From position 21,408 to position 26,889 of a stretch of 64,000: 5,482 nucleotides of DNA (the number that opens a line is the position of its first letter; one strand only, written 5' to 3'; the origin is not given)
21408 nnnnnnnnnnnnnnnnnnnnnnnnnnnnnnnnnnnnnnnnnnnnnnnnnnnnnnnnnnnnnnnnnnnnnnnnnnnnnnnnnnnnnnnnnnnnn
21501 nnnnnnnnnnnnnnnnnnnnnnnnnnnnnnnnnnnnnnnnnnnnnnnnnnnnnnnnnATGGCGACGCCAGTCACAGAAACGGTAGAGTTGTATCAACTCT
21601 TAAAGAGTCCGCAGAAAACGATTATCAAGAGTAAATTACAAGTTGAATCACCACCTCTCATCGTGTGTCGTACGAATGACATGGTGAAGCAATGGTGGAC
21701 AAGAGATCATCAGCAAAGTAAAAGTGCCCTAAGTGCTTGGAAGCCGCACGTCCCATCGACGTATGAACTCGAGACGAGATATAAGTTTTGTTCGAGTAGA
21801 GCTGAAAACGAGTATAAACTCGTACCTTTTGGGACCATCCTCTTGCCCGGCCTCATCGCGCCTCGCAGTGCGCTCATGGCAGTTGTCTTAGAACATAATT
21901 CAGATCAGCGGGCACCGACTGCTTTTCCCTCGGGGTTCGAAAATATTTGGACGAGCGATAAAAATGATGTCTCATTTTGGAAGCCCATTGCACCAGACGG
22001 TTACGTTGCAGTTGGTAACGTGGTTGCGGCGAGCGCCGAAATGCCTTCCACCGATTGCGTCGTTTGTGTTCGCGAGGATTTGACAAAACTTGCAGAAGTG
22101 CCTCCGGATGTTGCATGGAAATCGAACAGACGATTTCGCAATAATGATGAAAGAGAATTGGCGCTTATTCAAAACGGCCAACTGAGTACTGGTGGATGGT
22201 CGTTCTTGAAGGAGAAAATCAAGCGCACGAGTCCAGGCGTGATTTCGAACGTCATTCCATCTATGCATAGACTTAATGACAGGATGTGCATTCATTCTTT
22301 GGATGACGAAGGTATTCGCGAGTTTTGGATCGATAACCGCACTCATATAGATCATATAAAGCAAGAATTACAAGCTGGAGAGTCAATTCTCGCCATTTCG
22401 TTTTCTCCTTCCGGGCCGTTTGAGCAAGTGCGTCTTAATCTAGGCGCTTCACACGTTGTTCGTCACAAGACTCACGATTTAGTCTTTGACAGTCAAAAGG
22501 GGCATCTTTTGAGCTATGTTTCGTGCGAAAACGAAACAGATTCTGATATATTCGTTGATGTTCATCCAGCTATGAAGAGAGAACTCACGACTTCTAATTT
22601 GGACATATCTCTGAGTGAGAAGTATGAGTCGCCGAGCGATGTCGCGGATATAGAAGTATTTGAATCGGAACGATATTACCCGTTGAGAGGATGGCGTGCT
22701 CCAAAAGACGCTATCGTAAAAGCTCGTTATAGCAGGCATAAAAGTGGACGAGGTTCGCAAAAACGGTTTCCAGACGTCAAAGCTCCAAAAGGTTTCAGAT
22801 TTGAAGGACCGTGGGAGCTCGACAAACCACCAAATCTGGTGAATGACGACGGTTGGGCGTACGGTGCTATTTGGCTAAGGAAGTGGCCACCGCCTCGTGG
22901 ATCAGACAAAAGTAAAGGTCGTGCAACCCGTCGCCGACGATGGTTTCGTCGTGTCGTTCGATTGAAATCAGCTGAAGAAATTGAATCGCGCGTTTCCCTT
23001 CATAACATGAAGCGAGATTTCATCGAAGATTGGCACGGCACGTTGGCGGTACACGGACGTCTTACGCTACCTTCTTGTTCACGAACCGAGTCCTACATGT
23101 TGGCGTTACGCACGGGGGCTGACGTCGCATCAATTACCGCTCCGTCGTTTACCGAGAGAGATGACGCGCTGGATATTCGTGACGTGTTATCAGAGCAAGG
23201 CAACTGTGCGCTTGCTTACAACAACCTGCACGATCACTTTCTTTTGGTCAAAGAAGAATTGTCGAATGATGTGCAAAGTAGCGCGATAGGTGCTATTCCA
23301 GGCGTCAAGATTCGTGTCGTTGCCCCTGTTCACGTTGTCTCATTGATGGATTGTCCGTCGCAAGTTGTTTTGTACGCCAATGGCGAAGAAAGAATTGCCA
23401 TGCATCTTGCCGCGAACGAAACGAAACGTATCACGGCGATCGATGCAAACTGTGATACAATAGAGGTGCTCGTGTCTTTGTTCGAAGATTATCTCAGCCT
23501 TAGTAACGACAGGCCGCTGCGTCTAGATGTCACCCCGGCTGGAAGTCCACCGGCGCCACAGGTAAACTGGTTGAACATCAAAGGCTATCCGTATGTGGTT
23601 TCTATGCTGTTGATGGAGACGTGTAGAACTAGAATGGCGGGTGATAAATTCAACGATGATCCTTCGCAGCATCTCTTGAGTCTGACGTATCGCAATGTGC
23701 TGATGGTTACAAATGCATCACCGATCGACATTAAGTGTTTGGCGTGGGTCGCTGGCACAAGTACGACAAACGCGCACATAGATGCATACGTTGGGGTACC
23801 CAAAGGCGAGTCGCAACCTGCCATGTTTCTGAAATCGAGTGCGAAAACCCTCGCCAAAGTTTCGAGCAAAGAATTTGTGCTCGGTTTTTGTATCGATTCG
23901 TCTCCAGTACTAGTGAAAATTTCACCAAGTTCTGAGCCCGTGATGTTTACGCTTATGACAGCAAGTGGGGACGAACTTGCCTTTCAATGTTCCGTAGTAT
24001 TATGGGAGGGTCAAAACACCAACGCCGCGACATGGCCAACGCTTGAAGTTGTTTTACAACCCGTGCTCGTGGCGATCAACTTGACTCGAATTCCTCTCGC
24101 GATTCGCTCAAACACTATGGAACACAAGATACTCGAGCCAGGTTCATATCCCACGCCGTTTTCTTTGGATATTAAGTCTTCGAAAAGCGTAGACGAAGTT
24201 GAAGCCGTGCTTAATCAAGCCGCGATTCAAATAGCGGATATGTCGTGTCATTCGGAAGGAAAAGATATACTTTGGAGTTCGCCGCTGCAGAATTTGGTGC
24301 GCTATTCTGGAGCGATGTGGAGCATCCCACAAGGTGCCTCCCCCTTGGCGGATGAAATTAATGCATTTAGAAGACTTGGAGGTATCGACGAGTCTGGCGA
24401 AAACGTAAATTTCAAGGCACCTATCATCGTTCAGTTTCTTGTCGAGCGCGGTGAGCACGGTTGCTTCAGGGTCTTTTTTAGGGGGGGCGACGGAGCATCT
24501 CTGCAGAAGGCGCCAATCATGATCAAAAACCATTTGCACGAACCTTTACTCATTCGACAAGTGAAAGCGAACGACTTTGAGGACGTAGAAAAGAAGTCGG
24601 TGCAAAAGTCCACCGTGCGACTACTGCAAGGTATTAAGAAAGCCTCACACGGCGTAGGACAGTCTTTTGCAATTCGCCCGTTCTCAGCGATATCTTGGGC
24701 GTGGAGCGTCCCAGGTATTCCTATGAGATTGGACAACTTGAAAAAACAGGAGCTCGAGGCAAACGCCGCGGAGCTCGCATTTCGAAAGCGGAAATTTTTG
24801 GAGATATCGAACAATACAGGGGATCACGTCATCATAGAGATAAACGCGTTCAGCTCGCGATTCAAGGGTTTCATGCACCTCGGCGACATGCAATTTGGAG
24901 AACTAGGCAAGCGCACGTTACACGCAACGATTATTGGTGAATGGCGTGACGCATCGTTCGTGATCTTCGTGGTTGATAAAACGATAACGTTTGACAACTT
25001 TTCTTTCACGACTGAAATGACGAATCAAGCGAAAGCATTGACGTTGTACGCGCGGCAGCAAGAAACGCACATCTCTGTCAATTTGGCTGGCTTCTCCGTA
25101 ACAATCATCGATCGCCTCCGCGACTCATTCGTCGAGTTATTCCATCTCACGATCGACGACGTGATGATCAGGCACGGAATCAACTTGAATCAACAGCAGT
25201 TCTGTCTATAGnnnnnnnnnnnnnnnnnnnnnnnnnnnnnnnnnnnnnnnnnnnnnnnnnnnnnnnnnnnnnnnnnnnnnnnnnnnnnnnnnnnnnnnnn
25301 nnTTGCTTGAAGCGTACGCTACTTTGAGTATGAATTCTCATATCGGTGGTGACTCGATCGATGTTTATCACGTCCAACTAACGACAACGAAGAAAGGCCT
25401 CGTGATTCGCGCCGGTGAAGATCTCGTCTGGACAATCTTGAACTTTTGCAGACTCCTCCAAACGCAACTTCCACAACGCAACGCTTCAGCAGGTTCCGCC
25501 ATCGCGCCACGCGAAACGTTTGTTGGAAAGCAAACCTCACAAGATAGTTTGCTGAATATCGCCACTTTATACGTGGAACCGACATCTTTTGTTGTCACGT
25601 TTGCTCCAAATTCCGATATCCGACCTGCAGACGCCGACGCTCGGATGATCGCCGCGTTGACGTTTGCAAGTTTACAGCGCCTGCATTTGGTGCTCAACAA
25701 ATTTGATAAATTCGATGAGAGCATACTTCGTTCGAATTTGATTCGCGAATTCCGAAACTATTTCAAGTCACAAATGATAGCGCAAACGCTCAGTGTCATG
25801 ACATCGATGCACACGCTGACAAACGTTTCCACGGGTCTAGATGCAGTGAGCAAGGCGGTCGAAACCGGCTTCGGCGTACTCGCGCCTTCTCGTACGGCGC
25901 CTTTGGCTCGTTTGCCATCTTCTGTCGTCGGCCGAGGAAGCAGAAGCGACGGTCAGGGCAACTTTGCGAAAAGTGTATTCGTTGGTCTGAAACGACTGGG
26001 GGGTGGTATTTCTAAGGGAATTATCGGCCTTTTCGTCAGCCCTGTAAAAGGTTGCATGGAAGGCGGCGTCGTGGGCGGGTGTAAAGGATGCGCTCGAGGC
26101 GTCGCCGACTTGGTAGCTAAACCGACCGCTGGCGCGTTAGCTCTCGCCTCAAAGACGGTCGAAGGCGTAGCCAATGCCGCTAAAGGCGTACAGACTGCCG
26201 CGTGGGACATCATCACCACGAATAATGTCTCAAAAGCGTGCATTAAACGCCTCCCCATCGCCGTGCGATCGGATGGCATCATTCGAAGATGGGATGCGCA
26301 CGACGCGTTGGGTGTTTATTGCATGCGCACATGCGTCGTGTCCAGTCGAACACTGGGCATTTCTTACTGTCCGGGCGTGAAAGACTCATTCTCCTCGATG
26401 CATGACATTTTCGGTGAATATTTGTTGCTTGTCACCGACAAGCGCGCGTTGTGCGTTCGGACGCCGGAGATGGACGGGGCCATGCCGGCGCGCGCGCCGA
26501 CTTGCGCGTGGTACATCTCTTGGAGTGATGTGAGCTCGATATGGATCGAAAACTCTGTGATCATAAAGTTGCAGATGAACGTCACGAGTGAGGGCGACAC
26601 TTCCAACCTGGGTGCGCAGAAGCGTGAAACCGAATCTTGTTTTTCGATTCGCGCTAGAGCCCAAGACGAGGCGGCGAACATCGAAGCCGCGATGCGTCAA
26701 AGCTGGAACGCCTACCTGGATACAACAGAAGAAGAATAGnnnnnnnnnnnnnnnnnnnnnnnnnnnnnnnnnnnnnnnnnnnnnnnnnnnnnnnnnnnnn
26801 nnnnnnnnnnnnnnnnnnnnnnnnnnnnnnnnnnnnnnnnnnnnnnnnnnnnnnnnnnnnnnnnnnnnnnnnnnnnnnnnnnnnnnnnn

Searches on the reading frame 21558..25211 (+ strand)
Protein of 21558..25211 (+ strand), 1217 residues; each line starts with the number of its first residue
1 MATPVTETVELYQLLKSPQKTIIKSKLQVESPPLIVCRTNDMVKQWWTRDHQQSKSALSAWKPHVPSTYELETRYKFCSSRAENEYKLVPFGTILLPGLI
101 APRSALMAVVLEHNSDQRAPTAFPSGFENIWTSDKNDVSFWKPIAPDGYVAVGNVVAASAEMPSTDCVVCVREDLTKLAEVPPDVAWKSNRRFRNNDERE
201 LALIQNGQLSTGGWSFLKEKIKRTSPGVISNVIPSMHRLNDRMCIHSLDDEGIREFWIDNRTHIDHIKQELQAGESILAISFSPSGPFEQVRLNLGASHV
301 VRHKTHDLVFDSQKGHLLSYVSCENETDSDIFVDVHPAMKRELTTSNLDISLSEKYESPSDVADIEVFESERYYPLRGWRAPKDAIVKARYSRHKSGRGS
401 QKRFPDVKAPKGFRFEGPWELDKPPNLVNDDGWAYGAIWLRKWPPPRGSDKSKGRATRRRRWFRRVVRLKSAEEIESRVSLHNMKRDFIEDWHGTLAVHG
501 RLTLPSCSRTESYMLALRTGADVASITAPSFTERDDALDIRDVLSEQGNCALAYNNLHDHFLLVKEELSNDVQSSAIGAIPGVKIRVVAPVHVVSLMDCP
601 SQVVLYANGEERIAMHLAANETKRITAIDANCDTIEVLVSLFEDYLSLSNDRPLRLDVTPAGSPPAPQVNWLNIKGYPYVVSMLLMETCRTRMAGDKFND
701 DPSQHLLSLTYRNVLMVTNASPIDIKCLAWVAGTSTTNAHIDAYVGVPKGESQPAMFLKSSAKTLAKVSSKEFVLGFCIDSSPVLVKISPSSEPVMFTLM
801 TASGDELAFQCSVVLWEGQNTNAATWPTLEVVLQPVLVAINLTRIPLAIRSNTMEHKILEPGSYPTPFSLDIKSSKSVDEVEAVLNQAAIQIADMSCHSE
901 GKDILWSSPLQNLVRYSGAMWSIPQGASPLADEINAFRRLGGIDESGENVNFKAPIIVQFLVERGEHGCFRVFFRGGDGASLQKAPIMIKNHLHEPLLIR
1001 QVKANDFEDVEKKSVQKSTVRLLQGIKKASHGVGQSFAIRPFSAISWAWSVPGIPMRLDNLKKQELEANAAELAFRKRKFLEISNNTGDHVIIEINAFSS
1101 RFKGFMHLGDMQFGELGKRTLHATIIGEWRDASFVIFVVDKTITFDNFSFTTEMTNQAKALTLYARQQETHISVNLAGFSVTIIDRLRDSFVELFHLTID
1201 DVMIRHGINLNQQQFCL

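Call 50: search_protein_families(library=pfam, proteins=[window:21558-25211:+], max_evalue=0.001)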
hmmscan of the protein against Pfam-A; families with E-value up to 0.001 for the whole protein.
window:21558-25211:+ (1217 aa): 2 families
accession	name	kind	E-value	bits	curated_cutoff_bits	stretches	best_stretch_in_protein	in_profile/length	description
PF06101.16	Vps62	-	1.3e-11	44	22.1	1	109-191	95-174/541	Vacuolar protein sorting-associated protein 62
PF06398.17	Pex24p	-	0.00022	20.8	26.8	1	344-464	226-358/358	Integral peroxisomal membrane peroxin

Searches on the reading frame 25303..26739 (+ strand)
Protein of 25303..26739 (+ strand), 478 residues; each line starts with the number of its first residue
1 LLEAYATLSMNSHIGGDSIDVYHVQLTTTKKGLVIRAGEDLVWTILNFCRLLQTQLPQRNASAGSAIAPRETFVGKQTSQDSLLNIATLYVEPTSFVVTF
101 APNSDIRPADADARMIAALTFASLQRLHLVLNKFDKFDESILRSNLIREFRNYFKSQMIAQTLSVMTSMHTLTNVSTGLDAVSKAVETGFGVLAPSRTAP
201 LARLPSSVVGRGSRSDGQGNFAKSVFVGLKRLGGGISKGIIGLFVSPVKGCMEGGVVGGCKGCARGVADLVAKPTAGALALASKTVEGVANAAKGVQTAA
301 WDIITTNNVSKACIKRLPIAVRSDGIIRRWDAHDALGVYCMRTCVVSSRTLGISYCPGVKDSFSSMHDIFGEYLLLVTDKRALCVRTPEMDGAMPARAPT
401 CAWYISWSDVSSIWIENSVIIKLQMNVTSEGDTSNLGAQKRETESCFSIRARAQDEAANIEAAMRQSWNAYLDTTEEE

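Call 50: search_protein_families(library=pfam, proteins=[window:25303-26739:+], max_evalue=0.001)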
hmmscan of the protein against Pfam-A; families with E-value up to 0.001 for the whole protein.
window:25303-26739:+ (478 aa): 1 family
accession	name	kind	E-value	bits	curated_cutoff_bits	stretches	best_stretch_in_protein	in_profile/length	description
PF25037.1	VPS13_C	-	3.1e-08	34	21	1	316-426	2-101/114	Intermembrane lipid transfer protein VPS13, C-terminal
